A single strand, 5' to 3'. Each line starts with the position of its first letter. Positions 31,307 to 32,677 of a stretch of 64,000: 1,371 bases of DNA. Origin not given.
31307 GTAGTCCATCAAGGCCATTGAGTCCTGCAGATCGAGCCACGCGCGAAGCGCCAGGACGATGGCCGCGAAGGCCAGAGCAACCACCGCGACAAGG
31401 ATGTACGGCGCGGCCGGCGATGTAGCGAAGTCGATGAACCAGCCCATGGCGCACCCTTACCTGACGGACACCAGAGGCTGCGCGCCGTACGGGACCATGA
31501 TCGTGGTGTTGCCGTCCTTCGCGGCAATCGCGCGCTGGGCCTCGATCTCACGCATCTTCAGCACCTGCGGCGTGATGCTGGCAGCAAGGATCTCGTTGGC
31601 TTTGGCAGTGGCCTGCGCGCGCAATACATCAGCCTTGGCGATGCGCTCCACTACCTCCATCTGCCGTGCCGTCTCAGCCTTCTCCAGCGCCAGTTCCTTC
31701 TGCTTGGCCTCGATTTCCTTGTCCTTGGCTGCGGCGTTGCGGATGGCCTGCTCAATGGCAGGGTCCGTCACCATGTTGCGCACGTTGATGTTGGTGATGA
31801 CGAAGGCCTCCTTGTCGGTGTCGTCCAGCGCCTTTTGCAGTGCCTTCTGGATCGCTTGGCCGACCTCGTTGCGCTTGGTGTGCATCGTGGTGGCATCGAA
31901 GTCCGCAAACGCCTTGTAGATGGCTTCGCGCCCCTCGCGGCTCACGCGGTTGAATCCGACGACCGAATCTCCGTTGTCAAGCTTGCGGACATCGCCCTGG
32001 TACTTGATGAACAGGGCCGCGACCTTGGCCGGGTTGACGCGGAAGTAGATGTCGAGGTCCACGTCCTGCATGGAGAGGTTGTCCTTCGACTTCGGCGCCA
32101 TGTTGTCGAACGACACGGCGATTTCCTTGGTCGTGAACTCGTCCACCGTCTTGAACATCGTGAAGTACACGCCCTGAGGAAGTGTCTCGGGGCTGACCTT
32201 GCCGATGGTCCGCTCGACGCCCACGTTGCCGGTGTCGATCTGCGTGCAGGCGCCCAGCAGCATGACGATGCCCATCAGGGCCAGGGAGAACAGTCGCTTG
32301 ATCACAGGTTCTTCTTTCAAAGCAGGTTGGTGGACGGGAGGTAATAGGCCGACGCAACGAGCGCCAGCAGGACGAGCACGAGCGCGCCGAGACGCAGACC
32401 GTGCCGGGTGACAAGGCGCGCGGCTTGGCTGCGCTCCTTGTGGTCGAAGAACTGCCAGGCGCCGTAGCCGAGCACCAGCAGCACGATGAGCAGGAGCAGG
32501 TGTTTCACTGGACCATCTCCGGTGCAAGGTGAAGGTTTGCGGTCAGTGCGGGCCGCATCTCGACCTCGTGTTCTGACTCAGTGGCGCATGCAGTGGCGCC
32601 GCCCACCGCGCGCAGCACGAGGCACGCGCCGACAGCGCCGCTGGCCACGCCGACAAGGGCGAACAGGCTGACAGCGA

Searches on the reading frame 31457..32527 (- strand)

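Call 19: search_protein_families(library=pfam, max_evalue=0.001, proteins=[window:31457-32527:-])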
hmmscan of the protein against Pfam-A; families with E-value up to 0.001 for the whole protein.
window:31457-32527:- (356 aa): 1 family
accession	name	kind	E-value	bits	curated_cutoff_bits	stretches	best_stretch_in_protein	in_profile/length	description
PF01145.31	Band_7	-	6.7e-13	49.5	23.6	1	96-280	2-173/176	SPFH domain / Band 7 family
